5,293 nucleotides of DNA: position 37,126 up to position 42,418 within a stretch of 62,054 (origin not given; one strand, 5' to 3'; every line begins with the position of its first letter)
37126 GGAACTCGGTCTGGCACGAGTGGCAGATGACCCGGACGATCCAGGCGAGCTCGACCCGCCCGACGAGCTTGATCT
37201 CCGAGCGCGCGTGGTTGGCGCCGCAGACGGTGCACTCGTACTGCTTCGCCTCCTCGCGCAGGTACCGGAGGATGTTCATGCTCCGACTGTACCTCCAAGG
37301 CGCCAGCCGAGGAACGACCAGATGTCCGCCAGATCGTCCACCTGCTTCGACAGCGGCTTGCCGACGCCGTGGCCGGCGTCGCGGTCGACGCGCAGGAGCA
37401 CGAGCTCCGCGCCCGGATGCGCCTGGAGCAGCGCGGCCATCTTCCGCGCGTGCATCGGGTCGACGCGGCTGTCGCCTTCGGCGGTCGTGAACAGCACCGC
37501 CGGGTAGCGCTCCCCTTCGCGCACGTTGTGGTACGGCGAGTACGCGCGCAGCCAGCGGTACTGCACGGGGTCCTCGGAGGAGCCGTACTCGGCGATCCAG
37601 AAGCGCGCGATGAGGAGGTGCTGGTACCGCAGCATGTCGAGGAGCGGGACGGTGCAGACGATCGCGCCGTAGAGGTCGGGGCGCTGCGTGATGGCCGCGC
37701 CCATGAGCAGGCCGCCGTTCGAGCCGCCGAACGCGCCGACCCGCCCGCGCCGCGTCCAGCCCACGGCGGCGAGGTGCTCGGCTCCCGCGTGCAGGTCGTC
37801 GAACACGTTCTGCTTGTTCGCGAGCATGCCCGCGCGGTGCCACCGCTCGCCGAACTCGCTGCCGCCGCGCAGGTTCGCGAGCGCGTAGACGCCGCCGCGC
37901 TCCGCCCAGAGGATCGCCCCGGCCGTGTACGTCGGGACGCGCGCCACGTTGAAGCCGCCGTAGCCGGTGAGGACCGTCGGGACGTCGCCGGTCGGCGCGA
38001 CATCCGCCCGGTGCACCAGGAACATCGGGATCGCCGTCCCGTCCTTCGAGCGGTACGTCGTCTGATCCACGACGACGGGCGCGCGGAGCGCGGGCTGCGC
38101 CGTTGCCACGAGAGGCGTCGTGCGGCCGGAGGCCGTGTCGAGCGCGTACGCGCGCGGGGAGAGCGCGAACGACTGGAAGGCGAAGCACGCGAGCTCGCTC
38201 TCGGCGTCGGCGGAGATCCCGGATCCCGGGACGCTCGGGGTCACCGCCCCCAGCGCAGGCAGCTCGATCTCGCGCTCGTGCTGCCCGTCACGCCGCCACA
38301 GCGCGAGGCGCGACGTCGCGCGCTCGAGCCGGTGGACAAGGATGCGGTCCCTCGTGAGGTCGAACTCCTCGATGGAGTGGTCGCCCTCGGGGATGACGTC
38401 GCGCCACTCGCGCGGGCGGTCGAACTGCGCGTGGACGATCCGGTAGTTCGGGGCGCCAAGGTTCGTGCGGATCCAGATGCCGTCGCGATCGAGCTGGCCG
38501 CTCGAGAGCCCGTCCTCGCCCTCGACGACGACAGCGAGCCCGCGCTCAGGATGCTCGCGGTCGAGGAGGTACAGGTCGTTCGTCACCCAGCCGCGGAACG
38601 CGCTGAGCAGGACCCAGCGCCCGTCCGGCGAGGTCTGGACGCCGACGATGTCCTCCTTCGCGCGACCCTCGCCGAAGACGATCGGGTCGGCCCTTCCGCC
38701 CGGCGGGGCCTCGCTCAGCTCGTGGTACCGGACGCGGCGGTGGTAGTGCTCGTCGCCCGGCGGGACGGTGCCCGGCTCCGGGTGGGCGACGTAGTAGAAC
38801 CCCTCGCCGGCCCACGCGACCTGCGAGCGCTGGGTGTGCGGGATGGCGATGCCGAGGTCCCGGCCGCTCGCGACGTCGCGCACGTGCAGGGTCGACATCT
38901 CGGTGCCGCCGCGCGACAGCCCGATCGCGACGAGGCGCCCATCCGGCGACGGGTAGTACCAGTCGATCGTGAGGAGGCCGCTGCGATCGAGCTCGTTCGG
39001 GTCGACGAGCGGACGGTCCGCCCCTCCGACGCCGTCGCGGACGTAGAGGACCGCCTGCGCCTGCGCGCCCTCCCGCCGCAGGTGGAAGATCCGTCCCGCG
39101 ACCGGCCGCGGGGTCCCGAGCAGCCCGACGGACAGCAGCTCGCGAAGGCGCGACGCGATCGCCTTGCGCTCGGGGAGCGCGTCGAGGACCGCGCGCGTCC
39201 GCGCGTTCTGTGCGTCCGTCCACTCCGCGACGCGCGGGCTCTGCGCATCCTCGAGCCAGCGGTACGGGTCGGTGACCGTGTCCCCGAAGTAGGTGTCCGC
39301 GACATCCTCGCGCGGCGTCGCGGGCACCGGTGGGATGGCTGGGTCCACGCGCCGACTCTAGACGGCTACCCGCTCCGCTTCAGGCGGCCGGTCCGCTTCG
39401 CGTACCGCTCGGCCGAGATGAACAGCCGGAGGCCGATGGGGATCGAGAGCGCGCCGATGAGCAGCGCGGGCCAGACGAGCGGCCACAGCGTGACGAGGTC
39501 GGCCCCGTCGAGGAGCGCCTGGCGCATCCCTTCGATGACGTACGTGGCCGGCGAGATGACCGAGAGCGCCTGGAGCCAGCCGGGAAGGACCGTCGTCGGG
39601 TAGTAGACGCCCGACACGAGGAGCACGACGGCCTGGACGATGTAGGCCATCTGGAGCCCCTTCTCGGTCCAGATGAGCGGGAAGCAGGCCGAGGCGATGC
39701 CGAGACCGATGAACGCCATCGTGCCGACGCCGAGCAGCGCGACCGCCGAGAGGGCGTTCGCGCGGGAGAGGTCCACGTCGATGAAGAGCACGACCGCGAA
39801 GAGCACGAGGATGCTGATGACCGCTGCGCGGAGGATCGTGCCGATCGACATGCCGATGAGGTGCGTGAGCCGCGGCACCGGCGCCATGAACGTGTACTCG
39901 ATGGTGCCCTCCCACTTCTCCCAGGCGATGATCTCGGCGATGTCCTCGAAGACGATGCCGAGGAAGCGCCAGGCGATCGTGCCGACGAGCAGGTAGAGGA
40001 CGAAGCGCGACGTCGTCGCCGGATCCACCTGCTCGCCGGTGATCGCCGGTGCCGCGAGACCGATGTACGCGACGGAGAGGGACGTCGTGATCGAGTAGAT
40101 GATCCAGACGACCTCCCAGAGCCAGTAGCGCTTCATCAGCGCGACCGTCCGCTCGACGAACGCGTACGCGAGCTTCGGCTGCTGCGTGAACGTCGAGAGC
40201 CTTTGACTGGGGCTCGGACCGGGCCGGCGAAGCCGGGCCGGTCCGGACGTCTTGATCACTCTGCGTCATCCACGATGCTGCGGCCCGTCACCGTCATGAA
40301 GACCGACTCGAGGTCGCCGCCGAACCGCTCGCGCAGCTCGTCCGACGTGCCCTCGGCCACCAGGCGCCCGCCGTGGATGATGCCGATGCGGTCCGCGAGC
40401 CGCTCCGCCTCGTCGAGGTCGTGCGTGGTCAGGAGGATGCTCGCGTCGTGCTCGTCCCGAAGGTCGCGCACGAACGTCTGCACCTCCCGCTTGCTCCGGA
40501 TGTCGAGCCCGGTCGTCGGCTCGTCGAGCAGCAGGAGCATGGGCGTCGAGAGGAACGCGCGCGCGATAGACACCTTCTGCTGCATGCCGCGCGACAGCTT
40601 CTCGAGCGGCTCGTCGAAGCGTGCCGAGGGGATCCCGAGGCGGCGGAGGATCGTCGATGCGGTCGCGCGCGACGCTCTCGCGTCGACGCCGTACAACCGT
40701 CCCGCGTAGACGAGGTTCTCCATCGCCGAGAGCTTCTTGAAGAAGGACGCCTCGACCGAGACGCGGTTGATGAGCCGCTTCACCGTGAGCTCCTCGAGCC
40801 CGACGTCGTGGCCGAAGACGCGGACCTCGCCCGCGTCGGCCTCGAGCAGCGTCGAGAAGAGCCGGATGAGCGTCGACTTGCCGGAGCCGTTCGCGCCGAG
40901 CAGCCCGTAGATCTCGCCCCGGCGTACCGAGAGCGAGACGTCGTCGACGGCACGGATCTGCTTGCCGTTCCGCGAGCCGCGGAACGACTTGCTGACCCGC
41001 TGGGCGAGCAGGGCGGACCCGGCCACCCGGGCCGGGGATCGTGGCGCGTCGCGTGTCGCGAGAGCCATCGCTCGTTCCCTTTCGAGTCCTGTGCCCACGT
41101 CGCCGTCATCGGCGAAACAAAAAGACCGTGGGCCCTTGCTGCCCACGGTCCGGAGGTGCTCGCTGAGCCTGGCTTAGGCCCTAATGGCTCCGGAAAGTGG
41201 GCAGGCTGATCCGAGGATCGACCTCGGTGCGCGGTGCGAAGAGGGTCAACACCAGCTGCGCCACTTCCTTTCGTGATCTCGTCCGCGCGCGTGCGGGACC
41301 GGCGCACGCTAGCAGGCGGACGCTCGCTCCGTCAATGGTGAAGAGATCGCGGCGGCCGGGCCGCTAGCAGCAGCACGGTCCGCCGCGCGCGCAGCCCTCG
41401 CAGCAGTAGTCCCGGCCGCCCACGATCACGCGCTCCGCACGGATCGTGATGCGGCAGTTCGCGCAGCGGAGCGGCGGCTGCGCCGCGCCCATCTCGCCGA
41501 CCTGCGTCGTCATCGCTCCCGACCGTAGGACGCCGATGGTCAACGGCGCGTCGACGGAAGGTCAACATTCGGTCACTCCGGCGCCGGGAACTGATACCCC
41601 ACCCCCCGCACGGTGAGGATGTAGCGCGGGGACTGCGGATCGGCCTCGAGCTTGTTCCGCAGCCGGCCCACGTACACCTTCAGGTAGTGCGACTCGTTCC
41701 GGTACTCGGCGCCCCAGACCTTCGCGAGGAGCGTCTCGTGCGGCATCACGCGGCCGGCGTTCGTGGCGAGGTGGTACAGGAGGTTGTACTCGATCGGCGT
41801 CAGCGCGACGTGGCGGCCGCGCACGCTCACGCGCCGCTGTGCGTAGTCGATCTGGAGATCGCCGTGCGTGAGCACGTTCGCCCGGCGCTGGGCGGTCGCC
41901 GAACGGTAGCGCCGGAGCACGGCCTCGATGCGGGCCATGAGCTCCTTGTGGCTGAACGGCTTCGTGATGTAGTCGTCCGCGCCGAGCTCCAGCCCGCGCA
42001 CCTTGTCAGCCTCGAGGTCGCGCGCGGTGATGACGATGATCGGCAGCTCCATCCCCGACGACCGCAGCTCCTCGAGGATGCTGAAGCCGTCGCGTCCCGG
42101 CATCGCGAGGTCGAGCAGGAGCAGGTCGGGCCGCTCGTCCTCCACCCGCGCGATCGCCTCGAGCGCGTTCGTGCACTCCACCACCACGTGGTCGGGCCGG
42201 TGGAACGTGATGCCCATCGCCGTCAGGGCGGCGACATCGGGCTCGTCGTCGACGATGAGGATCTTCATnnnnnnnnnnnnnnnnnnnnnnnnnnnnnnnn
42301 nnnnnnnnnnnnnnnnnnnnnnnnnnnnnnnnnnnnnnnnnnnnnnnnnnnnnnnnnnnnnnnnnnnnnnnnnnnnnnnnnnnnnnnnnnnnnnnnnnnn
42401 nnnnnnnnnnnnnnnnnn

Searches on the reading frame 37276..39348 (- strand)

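Call 102: search_protein_families(library=pfam, proteins=[window:37276-39348:-], max_evalue=0.00001)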
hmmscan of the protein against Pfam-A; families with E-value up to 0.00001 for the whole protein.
window:37276-39348:- (690 aa): 2 families
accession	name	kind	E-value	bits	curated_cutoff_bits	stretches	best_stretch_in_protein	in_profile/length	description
PF02897.21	Peptidase_S9_N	-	7e-71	239.6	24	1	10-415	2-413/414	Prolyl oligopeptidase, N-terminal beta-propeller domain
PF00326.27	Peptidase_S9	-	1.7e-53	181.7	22.6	1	478-685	7-211/213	Prolyl oligopeptidase family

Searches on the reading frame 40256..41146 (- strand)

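Call 102: search_protein_families(library=pfam, proteins=[window:40256-41146:-], max_evalue=0.00001)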
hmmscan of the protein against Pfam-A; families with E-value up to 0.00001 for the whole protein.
window:40256-41146:- (296 aa): 2 families
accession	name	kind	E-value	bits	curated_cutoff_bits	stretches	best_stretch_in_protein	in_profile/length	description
PF00005.33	ABC_tran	-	3e-30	106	25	1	68-212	2-137/137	ABC transporter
PF13304.12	AAA_21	-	9.6e-13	49.3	27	1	178-243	232-299/304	AAA domain, putative AbiEii toxin, Type IV TA system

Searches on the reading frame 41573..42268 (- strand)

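Call 102: search_protein_families(library=pfam, proteins=[window:41573-42268:-], max_evalue=0.00001)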
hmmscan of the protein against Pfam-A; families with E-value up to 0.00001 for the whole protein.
window:41573-42268:- (231 aa): 2 families
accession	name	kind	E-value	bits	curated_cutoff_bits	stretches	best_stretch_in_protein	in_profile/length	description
PF00072.30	Response_reg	-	1.8e-29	102.6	30.2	1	3-115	1-111/111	Response regulator receiver domain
PF00486.34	Trans_reg_C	-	4.8e-26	91.1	26.2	1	151-227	1-77/77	Transcriptional regulatory protein, C terminal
